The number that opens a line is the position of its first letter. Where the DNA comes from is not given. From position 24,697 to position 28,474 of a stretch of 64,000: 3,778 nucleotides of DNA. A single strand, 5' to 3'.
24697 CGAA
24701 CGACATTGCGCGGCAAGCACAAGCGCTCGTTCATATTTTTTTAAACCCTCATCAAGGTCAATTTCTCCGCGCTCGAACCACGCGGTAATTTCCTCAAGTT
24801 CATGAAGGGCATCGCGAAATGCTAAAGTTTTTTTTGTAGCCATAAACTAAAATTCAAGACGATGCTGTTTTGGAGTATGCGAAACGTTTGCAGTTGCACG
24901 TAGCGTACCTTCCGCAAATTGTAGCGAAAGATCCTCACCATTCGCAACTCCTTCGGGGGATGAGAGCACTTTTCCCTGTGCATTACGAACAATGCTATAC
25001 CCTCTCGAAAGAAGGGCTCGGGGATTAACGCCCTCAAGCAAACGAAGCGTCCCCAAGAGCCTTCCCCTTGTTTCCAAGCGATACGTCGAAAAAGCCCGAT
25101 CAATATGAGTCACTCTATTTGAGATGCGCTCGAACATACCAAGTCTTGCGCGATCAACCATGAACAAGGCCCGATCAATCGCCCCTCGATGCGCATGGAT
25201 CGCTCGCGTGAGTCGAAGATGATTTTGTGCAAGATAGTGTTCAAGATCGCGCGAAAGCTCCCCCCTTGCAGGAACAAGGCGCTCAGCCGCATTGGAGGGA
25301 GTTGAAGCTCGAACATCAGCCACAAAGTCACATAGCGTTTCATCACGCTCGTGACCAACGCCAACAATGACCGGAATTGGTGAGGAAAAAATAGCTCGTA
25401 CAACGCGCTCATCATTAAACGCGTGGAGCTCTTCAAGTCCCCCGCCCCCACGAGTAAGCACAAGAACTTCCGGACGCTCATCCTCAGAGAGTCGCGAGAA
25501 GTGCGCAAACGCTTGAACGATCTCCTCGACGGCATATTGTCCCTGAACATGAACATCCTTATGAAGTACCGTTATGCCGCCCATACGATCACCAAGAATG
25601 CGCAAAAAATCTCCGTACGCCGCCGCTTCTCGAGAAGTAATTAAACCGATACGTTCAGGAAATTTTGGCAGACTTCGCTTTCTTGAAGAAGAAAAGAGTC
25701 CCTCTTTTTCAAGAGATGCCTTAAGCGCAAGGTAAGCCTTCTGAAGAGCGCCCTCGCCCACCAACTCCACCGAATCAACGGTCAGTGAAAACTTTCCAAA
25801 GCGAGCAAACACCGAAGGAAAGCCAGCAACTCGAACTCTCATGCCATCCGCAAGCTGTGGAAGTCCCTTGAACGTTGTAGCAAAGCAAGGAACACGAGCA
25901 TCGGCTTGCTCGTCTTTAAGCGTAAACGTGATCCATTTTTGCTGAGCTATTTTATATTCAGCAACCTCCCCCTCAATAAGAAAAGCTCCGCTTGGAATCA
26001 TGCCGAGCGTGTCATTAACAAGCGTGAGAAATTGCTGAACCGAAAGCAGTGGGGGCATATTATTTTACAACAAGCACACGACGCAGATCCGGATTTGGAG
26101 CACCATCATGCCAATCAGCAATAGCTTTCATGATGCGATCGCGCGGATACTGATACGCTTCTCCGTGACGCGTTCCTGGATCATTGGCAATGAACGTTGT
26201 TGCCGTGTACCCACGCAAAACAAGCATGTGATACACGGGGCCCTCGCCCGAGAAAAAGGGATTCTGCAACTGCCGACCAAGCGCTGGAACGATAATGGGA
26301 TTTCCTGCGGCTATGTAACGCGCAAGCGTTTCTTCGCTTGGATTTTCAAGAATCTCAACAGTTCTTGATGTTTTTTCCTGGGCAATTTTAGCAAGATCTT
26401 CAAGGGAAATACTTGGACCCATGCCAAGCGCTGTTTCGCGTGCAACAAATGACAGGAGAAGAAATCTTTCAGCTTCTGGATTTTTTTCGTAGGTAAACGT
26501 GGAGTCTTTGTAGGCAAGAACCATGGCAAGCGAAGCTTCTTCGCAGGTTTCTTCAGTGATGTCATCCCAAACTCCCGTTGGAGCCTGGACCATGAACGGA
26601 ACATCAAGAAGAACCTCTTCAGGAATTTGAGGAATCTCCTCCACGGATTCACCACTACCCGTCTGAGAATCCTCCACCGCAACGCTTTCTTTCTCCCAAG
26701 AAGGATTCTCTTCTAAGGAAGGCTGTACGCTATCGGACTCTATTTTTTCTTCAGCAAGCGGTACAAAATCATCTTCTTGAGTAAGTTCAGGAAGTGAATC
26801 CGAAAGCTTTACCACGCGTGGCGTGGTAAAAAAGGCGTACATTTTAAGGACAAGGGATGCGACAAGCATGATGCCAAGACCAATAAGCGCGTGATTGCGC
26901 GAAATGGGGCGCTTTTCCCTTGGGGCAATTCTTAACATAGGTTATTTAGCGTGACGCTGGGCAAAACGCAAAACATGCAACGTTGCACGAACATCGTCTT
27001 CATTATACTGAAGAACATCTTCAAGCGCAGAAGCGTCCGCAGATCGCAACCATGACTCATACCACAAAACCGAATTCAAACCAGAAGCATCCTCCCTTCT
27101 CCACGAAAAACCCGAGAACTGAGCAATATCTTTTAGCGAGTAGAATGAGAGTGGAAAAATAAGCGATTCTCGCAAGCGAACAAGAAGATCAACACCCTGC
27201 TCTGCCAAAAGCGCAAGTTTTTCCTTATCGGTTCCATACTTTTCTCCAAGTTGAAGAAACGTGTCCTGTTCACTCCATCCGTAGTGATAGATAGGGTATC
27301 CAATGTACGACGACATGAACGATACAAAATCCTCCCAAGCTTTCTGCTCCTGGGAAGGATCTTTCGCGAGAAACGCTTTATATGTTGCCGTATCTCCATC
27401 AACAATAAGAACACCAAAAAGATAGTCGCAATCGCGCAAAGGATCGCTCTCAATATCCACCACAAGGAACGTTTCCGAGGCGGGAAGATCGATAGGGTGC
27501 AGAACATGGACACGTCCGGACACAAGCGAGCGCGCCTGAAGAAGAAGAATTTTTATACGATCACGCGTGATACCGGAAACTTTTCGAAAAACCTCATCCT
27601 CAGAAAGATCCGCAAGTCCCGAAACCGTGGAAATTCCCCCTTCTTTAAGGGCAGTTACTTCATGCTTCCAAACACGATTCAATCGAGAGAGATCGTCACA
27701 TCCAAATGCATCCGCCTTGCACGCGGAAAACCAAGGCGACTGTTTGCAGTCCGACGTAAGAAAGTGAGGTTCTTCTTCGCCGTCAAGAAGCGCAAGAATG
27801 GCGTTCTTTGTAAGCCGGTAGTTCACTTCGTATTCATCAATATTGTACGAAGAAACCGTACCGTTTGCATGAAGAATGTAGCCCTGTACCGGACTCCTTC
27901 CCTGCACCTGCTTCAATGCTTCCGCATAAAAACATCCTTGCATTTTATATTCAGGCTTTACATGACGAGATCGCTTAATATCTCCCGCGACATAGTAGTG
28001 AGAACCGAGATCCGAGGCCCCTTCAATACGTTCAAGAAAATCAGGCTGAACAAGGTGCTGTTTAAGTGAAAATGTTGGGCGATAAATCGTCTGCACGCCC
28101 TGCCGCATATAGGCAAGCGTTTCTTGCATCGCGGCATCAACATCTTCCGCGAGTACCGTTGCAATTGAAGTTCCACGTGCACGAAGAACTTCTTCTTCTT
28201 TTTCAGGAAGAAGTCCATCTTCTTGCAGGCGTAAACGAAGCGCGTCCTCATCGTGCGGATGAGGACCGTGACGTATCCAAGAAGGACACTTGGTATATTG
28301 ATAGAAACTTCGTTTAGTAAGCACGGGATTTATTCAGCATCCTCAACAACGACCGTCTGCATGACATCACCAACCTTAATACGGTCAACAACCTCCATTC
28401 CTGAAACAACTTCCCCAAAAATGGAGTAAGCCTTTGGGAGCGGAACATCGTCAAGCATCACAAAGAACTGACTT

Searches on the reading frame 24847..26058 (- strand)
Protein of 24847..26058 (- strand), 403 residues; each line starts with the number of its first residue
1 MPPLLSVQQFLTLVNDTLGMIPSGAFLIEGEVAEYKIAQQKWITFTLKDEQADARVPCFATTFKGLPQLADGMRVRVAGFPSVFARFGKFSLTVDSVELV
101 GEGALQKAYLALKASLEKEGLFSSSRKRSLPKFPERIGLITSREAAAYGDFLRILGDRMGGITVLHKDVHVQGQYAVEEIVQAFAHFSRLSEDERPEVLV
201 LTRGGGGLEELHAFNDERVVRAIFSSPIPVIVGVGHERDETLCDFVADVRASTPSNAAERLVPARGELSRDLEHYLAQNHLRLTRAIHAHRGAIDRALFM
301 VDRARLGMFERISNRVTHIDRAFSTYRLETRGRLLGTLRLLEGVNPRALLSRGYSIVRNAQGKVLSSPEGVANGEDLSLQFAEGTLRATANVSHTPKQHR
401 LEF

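Call 88: search_protein_families(library=pfam, proteins=[window:24847-26058:-], max_evalue=0.00001)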
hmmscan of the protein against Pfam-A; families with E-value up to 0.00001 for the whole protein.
window:24847-26058:- (403 aa): 3 families
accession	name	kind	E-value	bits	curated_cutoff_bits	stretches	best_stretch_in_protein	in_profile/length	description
PF02601.20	Exonuc_VII_L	-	2.4e-72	244.5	35.9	2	121-296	1-173/315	Exonuclease VII, large subunit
PF13742.12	tRNA_anti_2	-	1.1e-13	51.6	27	1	5-97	1-94/95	OB-fold nucleic acid binding domain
PF01336.31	tRNA_anti-codon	-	9.5e-06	25.9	27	0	28-100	3-75/75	OB-fold nucleic acid binding domain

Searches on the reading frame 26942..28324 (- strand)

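Call 88: search_protein_families(library=pfam, proteins=[window:26942-28324:-], max_evalue=0.00001)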
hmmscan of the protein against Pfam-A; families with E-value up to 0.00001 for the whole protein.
window:26942-28324:- (460 aa): 1 family
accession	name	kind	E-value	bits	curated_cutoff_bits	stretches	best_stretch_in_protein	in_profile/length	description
PF13482.12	RNase_H_2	-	6.5e-31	107.9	22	1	289-452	3-161/165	RNase_H superfamily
